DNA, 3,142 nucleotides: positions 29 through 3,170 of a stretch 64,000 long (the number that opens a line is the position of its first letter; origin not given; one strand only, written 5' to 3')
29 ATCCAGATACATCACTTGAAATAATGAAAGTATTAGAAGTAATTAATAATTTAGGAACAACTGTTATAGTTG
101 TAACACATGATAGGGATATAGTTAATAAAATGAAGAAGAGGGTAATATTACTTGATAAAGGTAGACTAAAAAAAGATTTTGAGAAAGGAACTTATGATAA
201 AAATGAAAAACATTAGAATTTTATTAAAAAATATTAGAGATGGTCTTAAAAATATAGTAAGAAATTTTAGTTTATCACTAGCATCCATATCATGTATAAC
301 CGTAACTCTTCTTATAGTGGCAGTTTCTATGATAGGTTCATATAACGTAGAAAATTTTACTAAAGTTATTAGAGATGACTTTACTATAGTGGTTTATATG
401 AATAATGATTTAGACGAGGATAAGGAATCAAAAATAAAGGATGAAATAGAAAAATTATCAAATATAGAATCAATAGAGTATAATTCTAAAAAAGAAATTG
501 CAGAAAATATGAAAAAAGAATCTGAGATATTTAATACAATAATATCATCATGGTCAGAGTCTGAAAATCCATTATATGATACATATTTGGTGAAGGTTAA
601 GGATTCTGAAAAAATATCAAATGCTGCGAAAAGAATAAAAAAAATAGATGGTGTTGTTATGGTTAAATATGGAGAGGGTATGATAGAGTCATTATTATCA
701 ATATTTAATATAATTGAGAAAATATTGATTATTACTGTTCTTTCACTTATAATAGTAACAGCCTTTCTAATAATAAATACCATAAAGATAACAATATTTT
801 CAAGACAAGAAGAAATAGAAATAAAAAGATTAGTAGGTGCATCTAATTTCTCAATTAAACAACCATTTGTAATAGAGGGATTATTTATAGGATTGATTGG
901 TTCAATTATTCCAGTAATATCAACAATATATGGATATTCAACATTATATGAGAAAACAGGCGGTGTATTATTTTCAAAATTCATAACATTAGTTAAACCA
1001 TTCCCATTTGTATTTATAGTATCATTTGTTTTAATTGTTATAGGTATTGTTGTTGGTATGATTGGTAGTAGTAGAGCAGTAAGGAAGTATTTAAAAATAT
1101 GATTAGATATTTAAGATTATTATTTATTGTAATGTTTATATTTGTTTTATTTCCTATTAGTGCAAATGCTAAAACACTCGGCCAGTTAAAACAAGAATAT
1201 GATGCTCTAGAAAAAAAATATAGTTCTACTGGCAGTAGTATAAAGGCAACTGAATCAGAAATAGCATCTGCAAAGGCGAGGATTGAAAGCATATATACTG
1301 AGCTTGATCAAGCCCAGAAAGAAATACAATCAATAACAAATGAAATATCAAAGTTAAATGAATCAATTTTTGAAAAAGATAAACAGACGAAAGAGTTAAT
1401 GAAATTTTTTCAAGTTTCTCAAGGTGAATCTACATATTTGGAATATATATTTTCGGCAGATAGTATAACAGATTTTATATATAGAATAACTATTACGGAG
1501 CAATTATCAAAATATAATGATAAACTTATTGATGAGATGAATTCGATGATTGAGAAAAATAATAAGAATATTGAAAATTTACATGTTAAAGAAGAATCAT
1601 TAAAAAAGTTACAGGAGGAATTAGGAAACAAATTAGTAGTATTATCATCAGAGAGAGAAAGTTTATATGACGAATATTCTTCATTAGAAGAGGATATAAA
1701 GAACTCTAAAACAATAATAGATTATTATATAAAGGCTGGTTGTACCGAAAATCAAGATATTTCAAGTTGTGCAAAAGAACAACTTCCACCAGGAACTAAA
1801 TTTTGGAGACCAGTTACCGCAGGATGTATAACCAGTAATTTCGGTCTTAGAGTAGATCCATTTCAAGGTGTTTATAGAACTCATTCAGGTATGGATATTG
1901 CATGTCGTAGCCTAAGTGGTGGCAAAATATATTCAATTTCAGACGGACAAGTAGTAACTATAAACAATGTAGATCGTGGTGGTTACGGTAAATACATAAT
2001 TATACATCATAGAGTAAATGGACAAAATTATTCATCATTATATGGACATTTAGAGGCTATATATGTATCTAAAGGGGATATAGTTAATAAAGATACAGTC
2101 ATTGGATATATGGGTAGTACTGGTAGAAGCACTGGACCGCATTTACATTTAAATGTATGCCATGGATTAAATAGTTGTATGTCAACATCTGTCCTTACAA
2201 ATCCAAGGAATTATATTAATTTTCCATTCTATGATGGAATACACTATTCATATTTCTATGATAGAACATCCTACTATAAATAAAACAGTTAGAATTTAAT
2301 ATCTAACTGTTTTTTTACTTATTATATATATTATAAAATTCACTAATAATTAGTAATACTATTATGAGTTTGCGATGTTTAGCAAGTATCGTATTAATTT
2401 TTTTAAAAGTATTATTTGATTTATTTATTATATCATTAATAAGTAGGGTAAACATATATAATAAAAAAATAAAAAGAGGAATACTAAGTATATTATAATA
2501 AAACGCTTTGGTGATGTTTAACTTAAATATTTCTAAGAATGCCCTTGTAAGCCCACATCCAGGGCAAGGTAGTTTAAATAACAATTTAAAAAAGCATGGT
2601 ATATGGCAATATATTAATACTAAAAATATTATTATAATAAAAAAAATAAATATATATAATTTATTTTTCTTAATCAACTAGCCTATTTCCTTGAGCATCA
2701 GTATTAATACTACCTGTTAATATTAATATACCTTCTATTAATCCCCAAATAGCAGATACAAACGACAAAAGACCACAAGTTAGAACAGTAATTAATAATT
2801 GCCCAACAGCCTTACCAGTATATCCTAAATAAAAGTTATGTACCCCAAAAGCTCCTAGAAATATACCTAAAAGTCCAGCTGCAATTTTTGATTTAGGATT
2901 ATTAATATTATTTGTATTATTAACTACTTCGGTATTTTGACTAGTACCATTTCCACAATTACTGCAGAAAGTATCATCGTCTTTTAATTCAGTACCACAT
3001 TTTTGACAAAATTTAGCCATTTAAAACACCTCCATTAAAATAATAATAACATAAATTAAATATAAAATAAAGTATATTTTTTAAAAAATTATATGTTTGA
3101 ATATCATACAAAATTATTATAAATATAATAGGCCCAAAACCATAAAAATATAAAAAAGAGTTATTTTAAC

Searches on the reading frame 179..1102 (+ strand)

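Call 86: search_protein_families(library=pfam, proteins=[window:179-1102:+], max_evalue=0.001)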
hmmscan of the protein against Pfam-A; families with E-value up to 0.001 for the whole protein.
window:179-1102:+ (307 aa): 2 families
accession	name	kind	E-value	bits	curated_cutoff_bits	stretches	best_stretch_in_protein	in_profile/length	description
PF18075.7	FtsX_ECD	-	6.7e-19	68.7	23.5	1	69-162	2-96/96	FtsX extracellular domain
PF02687.27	FtsX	-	7.9e-10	39.3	25.5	1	185-303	2-118/120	FtsX-like permease C-terminal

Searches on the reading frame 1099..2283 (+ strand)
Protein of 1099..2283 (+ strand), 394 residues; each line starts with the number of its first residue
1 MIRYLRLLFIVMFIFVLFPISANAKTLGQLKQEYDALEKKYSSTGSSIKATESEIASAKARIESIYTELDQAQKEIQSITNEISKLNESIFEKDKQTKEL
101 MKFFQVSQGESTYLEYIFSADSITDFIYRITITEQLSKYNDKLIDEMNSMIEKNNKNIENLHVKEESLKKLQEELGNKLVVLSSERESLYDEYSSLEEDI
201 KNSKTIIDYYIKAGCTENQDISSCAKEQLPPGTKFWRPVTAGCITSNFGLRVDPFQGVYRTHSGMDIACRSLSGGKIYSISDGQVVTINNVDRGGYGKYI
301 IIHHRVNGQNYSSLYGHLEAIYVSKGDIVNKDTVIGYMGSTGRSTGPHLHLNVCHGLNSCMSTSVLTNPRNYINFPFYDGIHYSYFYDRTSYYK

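Call 86: search_protein_families(library=pfam, proteins=[window:1099-2283:+], max_evalue=0.001)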
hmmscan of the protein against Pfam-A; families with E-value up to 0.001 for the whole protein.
window:1099-2283:+ (394 aa): 6 families
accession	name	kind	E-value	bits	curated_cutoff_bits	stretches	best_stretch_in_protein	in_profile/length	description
PF01551.29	Peptidase_M23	-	4.6e-25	88.1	28.7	1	261-354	2-88/96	Peptidase family M23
PF24568.1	CC_PcsB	-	2.6e-11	43.7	27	1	83-149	1-67/75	Peptidoglycan hydrolase PcsB, coiled-coil domain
PF04791.21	LMBR1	-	3.8e-06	26.5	31.9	1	51-227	196-333/510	LMBR1-like membrane protein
PF24627.1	PUMA_CC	-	5.5e-05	23.5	30.1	1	26-87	9-70/74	PUMA coiled-coil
PF10473.14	CENP-F_leu_zip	-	0.00067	20.2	34.5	0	29-101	28-100/140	Leucine-rich repeats of kinetochore protein Cenp-F/LEK1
PF08614.16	ATG16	-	0.0008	20.1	33.7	0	23-98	100-175/200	Autophagy protein 16 (ATG16)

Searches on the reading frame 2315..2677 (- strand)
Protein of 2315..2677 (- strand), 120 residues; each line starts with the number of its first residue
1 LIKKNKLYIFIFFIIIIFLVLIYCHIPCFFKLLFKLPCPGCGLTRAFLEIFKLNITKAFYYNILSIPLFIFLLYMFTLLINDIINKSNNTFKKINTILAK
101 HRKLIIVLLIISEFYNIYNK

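Call 86: search_protein_families(library=pfam, proteins=[window:2315-2677:-], max_evalue=0.001)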
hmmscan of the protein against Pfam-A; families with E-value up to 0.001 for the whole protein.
window:2315-2677:- (120 aa): 1 family
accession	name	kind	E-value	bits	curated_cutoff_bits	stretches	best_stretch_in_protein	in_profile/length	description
PF10825.13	DUF2752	-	1.6e-17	63.7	27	1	28-75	1-48/49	Protein of unknown function (DUF2752)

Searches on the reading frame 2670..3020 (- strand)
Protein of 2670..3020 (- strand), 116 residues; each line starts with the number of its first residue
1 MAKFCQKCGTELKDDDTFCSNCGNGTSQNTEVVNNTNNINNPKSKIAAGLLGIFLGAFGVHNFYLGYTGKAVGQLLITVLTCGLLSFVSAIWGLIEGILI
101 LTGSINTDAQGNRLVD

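Call 86: search_protein_families(library=pfam, proteins=[window:2670-3020:-], max_evalue=0.001)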
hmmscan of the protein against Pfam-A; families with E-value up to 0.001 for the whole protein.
window:2670-3020:- (116 aa): 5 families
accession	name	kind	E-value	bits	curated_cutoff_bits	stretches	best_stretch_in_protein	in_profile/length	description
PF05154.21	TM2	-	7.9e-15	55.2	27.9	1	41-91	1-51/51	TM2 domain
PF13240.11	Zn_Ribbon_1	-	1.7e-08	34.4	25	1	4-24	1-21/23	zinc-ribbon domain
PF13248.11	Zn_ribbon_3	-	1.8e-05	24.5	27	1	5-24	5-24/26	zinc-ribbon domain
PF12773.13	DZR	-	3e-05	24.5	27.3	1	2-30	12-38/45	Double zinc ribbon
PF14803.11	Zn_ribbon_Nudix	-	0.00024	21.4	25.6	0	3-13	1-11/34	Nudix N-terminal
